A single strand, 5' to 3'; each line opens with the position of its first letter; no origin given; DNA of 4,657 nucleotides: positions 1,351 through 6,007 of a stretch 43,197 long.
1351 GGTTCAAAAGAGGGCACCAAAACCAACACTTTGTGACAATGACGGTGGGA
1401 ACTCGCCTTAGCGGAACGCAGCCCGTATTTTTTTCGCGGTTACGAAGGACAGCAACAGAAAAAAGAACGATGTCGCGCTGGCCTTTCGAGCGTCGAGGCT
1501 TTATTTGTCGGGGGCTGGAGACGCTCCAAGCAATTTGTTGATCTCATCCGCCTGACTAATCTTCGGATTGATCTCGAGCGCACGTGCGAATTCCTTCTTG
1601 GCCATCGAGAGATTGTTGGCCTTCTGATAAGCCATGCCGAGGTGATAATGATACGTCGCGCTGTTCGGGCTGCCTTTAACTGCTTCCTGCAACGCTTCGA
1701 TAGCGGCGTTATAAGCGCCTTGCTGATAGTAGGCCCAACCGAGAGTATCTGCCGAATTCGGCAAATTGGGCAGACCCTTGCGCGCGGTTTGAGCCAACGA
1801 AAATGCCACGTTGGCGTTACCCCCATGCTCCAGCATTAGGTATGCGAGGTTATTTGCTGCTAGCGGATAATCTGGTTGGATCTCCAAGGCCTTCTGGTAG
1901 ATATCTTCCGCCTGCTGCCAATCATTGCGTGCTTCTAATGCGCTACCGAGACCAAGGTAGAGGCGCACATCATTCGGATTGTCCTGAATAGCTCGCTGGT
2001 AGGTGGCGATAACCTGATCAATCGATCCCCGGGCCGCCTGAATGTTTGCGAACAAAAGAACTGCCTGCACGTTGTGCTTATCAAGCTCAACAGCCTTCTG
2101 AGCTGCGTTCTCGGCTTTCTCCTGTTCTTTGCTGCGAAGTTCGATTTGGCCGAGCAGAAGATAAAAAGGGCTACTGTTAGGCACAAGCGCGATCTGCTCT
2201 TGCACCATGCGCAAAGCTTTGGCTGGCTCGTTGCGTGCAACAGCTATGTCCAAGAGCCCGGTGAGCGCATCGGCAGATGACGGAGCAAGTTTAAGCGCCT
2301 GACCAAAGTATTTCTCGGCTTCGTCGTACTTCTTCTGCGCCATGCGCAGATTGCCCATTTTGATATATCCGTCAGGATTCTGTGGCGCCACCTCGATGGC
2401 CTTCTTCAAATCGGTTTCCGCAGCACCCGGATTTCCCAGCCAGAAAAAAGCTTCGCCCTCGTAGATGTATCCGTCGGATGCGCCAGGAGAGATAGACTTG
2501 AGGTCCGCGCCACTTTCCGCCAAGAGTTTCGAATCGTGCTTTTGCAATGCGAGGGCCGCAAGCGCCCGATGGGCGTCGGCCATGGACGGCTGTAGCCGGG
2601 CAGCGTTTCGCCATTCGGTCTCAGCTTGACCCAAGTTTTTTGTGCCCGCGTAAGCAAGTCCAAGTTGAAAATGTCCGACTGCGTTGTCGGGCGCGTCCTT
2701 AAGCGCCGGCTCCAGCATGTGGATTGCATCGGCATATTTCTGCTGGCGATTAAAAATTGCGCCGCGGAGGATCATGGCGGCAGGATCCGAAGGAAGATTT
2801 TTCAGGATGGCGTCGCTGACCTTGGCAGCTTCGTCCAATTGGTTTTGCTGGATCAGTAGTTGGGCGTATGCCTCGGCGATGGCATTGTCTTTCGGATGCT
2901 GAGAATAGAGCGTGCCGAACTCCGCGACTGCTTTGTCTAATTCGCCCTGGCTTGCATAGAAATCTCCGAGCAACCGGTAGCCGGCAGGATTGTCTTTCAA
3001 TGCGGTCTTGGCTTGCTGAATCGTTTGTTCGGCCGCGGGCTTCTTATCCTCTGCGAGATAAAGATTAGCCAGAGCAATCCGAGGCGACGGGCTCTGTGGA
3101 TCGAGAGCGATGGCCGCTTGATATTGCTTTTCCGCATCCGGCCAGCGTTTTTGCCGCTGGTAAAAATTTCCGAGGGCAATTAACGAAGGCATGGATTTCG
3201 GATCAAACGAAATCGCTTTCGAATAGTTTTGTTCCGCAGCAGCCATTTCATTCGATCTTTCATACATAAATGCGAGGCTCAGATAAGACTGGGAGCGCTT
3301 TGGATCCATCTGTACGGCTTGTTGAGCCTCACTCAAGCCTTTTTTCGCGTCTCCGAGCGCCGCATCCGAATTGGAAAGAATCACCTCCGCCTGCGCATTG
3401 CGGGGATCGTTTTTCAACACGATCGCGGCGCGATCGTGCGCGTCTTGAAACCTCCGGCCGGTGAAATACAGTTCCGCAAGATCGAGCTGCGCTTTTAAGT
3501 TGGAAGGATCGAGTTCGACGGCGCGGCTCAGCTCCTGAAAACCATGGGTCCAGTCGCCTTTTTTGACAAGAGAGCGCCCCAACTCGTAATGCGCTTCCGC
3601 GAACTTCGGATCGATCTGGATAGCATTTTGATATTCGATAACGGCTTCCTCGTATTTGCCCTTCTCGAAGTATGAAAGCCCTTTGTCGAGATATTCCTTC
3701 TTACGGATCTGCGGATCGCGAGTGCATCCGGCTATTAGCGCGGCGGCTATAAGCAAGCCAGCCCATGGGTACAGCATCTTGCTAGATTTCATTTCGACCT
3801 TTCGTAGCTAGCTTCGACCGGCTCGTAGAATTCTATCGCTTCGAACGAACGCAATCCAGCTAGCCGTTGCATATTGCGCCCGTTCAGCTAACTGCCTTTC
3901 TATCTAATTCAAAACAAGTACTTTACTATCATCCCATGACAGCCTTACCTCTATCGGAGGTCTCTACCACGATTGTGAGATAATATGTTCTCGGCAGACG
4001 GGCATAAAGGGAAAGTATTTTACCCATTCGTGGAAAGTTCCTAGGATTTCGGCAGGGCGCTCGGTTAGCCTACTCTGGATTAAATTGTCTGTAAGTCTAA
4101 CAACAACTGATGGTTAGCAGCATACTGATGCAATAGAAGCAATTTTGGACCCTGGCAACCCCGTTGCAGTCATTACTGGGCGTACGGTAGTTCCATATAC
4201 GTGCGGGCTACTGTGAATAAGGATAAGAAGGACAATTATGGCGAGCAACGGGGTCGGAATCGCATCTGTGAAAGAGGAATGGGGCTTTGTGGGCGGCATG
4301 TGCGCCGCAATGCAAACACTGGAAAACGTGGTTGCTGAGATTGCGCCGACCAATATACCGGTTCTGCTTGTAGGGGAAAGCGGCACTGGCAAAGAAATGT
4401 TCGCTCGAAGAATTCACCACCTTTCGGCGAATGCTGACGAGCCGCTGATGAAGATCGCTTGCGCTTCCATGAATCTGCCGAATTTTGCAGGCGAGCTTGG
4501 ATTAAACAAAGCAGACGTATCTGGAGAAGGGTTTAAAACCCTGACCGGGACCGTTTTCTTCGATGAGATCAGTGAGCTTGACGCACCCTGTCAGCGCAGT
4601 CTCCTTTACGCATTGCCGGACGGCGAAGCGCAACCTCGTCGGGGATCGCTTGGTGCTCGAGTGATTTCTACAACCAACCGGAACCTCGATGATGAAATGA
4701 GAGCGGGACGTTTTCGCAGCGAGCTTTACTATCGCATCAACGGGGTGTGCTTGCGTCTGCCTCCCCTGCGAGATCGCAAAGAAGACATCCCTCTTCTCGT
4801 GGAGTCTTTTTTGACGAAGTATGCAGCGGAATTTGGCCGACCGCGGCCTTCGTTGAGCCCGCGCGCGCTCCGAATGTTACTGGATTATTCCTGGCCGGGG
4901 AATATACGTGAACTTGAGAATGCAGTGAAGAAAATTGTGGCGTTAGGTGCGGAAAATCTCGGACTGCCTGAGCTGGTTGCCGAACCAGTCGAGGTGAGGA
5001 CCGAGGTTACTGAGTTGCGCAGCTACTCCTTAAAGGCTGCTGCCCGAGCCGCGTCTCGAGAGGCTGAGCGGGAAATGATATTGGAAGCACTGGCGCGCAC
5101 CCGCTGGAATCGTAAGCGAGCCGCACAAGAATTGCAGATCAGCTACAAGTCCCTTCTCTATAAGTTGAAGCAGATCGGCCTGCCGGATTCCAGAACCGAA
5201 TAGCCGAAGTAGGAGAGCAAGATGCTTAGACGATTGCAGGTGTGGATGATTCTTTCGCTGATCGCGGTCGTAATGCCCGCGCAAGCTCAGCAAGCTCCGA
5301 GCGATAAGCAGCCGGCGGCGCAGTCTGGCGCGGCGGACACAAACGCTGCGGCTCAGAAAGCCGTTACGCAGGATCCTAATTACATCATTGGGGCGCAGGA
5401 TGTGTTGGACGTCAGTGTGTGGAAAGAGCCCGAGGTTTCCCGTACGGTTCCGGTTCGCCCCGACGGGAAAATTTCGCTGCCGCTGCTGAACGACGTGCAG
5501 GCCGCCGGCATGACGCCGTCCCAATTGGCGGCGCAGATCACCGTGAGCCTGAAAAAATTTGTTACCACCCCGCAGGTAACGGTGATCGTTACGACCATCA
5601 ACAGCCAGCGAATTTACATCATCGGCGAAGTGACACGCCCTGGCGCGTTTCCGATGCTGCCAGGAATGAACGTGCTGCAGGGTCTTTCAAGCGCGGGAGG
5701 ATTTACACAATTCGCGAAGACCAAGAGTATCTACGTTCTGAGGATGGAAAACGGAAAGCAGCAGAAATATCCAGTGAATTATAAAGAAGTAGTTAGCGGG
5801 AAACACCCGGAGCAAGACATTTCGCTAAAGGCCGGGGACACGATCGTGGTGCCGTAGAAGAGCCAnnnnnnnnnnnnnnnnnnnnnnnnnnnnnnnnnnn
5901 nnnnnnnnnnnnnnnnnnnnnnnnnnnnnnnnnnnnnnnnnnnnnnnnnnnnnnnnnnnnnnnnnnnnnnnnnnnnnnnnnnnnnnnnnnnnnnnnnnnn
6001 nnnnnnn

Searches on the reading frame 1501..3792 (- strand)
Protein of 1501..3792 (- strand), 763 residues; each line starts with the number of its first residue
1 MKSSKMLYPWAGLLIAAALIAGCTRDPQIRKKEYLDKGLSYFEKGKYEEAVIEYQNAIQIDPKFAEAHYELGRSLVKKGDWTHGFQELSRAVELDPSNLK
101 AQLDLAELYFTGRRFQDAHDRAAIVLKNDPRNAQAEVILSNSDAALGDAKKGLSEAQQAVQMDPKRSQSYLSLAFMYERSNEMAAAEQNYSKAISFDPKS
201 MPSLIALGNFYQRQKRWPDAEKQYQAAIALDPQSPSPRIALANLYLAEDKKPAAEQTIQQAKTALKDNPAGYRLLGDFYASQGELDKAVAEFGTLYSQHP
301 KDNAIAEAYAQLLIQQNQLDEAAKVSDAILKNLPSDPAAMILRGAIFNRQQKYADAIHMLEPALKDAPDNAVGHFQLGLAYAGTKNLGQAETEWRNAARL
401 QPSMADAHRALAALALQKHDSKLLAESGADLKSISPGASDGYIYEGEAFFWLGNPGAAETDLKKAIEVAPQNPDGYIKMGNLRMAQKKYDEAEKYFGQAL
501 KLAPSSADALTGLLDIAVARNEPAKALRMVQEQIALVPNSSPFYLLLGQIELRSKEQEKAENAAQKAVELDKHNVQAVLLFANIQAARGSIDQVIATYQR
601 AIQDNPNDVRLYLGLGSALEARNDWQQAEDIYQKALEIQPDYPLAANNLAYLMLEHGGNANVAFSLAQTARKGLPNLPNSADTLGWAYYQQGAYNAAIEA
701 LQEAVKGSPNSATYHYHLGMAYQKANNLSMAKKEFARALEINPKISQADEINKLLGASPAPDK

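Call 9: search_protein_families(library=ncbifam, proteins=[window:1501-3792:-], max_evalue=0.00001)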
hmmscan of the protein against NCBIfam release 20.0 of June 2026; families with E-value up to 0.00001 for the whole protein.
window:1501-3792:- (763 aa): 33 families (the best 25 are shown)
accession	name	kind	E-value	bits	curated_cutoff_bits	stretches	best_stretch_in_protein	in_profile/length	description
TIGR02917.1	PEP_TPR_lipo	equivalog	1.8e-103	347.1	312.2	3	273-615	197-539/899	XrtA/PEP-CTERM system TPR-repeat protein PrsT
NF040959.1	MamA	equivalog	2.1e-67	226.5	200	4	26-193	32-199/204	magnetosome protein MamA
TIGR02521.1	type_IV_pilW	equivalog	1.8e-58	197.8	154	5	133-243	31-140/234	type IV pilus biogenesis/stability protein PilW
NF033762.1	social_mot_Tgl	equivalog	2.8e-45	154.6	225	3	142-320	40-218/252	social motility TPR repeat lipoprotein Tgl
NF033920.0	C39_PA2778_fam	equivalog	8.9e-41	140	150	3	167-263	156-252/255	PA2778 family cysteine peptidase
TIGR00990.1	3a0801s09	subfamily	9.5e-35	120.3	757.25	3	147-294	345-492/615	mitochondrial import receptor subunit TOM70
TIGR00540.1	TPR_hemY_coli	hypoth_equivalog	1.6e-34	119.4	142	3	298-422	256-376/385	heme biosynthesis-associated TPR protein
TIGR02552.1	LcrH_SycD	equivalog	1.9e-34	118.3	104.8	1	155-269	6-120/136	SycD/LcrH family type III secretion system chaperone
NF008520.0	PRK11447.1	equivalog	3.2e-28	98.1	858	2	26-214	267-432/1157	cellulose synthase complex outer membrane protein BcsC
NF033758.1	gliding_GltE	equivalog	6.5e-27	94.5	225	3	459-721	72-333/411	adventurous gliding motility TPR repeat lipoprotein GltE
NF008757.0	PRK11788.1-5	equivalog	3.4e-25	89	363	2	489-660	123-300/388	lipopolysaccharide assembly protein LapB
TIGR03939.1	PGA_TPR_OMP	equivalog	8.6e-25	87.1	366.65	2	451-544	407-500/800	poly-beta-1,6 N-acetyl-D-glucosamine export porin PgaA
NF047507.1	TPR_BatC_Lepto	exception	7.3e-24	84.4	175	0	687-748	67-132/214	TPR repeat-containing protein BatC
NF047371.1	FlcA_CTERM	equivalog_domain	1.4e-22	79.9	300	1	211-403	165-379/646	periplasmic flagellar collar protein FlcA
TIGR02795.1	tol_pal_ybgF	equivalog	6.2e-22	78.4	90.1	0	678-750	39-114/119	tol-pal system protein YbgF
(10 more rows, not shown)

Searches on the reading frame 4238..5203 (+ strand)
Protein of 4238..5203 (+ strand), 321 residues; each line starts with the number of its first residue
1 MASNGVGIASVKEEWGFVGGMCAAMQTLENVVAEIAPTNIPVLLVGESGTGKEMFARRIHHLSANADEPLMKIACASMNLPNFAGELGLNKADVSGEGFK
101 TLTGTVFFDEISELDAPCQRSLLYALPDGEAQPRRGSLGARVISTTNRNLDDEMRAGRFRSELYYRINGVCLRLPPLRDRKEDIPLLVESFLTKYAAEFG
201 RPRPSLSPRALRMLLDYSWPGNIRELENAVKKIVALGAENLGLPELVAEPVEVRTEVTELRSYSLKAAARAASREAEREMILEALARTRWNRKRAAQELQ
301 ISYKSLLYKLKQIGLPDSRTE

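Call 9: search_protein_families(library=ncbifam, proteins=[window:4238-5203:+], max_evalue=0.00001)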
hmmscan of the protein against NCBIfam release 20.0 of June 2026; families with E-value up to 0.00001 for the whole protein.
window:4238-5203:+ (321 aa): 24 families
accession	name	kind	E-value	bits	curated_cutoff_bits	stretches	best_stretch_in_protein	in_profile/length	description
TIGR01817.1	nifA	equivalog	1.9e-58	198.5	528.85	1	17-239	197-430/534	nif-specific transcriptional activator NifA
NF041552.1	TF_PrdR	equivalog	3.5e-57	194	795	1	14-312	265-575/577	sigma-54 dependent transcriptional regulator PrdR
NF008469.0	PRK11361.1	equivalog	7.9e-57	193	714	1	14-315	141-456/461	acetoacetate metabolism transcriptional regulator AtoC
NF007689.0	PRK10365.1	equivalog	1.2e-56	192.3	760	1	12-311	136-440/441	sigma-54-dependent response regulator transcription factor ZraR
TIGR02915.1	PEP_resp_reg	equivalog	1.2e-54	185.9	502.6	1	16-312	140-441/445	PEP-CTERM-box response regulator transcription factor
NF003451.0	PRK05022.1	equivalog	6.6e-53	180.2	476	1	20-315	194-510/512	nitric oxide reductase transcriptional regulator NorR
NF050807.1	TransRegFlbDCaul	equivalog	9.6e-53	179.6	750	1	23-312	125-437/454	sigma-54-dependent transcriptional regulator FlbD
NF051870.1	NAssimRespRegNtrX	equivalog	4.1e-52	177.6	600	1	20-315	143-452/452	nitrogen assimilation response regulator NtrX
TIGR02974.1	phageshock_pspF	equivalog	2.5e-50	171.6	443.55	1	23-255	6-252/336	phage shock protein operon transcriptional activator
NF038308.1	RNA_repair_RtcR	equivalog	4.3e-50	171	650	1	22-305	186-503/530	RNA repair transcriptional activator RtcR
NF041906.1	V4R_TF_MobR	exception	2.9e-48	164.7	999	1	20-312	236-543/544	phenol degradation transcriptional regulator MobR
TIGR01818.1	ntrC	equivalog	5.3e-48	163.9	558.6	1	20-312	138-462/463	nitrogen regulation protein NR(I)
NF008085.0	PRK10820.1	equivalog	1.9e-45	155.5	576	1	22-319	210-516/520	transcriptional regulator TyrR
NF008485.2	PRK11388.1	equivalog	2.4e-44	151.7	551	1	24-315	340-637/643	dihydroxyacetone kinase operon transcriptional regulator DhaR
TIGR02329.1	propionate_PrpR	equivalog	1e-43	149.8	499.2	1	20-311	216-525/526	propionate catabolism operon regulatory protein PrpR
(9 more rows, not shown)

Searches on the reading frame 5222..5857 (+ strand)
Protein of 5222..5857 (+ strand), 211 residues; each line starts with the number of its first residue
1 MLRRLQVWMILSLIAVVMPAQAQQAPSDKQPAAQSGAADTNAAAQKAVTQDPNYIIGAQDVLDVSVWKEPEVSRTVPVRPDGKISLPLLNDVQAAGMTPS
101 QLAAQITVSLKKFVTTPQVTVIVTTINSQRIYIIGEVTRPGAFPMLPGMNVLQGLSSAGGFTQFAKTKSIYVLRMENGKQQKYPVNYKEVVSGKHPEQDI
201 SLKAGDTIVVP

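Call 9: search_protein_families(library=ncbifam, proteins=[window:5222-5857:+], max_evalue=0.00001)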
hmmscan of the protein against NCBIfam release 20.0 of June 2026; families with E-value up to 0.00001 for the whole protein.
window:5222-5857:+ (211 aa): 4 families
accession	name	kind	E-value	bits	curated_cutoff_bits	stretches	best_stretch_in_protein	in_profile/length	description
TIGR03027.2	pepcterm_export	equivalog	1.1e-49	168.4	180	1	53-211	2-165/169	XrtA/PEP-CTERM system exopolysaccharide export protein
NF041843.1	EpsY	equivalog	5.2e-42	143.4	320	1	45-210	44-210/211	exopolysaccharide export protein EpsY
TIGR03028.1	EpsE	equivalog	1.6e-25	89.9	262.65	1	53-210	1-159/239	polysaccharide export protein EpsE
NF011658.0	PRK15078.1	subfamily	3.6e-20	72.1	333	1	34-211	66-250/380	polysaccharide export protein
